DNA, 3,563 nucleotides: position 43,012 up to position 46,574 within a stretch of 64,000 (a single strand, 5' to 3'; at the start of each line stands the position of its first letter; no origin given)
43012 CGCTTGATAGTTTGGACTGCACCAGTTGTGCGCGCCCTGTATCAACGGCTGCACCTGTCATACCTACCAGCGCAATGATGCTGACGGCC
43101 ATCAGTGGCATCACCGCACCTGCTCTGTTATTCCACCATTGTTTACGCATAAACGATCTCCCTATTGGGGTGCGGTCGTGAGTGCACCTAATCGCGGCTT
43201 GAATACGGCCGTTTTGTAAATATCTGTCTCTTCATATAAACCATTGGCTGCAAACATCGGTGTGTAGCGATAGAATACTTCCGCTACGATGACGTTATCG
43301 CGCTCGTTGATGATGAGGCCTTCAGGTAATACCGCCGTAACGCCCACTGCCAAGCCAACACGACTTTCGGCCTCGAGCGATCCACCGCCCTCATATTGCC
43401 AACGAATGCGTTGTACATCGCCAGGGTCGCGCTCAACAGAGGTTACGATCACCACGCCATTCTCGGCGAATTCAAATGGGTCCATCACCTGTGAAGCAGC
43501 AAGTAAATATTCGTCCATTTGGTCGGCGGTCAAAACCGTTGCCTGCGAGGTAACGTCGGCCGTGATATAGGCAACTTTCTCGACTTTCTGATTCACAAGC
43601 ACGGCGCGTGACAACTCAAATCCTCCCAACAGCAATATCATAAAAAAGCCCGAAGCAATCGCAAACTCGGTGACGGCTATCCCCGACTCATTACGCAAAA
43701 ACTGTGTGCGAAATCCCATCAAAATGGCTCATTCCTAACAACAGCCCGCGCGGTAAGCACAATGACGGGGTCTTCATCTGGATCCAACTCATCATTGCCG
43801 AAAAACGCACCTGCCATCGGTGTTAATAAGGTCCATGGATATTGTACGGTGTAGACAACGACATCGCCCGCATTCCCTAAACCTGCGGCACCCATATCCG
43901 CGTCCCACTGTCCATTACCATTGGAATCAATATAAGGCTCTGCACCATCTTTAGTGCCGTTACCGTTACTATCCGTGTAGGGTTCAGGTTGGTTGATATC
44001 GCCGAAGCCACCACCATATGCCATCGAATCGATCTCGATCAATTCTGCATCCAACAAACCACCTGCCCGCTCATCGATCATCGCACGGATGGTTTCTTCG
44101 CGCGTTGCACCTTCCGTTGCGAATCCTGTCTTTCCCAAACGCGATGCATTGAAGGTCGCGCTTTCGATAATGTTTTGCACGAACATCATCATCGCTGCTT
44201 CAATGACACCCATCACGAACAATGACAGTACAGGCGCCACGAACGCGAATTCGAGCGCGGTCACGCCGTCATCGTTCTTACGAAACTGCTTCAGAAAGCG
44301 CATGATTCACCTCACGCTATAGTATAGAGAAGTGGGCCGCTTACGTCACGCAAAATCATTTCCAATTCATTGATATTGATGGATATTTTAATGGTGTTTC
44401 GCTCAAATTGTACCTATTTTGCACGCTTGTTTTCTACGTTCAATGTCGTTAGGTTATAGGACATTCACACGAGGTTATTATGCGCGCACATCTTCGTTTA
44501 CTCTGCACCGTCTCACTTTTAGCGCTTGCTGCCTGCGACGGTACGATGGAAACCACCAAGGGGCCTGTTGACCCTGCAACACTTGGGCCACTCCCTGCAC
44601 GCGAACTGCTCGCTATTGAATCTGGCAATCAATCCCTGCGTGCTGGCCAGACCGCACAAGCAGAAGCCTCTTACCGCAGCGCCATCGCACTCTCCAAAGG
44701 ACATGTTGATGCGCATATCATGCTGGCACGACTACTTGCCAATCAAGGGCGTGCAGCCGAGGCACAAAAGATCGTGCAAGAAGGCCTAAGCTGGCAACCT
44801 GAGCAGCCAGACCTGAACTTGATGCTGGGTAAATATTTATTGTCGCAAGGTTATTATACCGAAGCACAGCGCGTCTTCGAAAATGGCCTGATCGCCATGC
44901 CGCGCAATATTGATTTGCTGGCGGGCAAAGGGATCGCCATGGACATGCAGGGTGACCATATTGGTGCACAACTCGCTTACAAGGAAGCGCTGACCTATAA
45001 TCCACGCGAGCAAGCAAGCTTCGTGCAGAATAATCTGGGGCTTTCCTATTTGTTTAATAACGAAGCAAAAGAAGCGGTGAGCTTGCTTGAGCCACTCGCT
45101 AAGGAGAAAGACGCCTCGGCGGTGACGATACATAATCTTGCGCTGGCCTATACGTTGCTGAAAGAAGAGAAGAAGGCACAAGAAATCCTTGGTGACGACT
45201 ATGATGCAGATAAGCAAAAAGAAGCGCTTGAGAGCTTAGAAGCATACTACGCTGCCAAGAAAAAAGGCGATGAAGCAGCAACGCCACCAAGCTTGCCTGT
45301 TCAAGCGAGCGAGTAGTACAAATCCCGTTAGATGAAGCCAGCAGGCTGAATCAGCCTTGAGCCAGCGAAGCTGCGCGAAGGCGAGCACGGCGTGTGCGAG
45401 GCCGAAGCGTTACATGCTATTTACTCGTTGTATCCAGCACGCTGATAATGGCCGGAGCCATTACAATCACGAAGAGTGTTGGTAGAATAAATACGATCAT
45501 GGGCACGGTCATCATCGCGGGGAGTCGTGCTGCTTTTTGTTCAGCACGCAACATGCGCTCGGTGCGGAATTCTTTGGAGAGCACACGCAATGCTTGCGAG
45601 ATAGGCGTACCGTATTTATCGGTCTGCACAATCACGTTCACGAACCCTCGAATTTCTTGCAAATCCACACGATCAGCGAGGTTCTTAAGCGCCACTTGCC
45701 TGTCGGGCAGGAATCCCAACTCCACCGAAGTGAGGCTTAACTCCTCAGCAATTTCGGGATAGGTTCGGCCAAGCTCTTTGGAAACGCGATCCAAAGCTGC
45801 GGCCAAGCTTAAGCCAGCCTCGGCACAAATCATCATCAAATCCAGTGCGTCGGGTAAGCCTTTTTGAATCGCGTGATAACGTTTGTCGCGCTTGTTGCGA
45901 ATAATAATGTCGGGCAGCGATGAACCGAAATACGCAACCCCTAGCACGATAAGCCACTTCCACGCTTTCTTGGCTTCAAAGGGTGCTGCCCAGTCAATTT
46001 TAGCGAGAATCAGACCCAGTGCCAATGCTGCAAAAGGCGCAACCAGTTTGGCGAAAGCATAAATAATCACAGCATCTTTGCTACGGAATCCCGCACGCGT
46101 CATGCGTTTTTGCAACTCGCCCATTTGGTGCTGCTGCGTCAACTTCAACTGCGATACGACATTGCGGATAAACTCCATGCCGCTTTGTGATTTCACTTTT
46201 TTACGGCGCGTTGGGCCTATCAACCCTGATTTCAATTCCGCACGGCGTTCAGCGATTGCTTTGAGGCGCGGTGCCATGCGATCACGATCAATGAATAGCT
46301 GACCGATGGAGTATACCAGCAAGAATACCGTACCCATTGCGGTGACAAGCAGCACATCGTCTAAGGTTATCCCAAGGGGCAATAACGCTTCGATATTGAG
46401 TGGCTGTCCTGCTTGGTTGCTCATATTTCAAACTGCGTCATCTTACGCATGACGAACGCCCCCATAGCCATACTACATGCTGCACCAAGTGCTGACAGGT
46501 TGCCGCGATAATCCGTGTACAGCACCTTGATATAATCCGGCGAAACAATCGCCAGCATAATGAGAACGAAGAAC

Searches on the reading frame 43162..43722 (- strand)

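Call 85: search_protein_families(library=pfam, proteins=[window:43162-43722:-], max_evalue=0.00001)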
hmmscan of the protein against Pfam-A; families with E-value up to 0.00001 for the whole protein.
window:43162-43722:- (186 aa): 1 family
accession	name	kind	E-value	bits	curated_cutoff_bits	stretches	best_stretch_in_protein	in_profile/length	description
PF07811.17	TadE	-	3.8e-07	30.5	22.9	1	14-55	1-42/43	TadE-like protein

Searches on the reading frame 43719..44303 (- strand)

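Call 85: search_protein_families(library=pfam, proteins=[window:43719-44303:-], max_evalue=0.00001)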
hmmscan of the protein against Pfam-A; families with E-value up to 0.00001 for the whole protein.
window:43719-44303:- (194 aa): 1 family
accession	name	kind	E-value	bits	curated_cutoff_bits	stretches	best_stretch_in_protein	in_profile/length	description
PF07811.17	TadE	-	8.7e-11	42.2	22.9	1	13-55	1-43/43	TadE-like protein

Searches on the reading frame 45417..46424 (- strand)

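Call 85: search_protein_families(library=pfam, proteins=[window:45417-46424:-], max_evalue=0.00001)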
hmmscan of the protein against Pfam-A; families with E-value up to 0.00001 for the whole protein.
window:45417-46424:- (335 aa): 1 family
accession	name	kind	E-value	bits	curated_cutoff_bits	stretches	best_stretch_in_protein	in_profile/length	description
PF00482.28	T2SSF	-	9e-17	61.7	25.2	1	194-322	2-124/125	Type II secretion system (T2SS), protein F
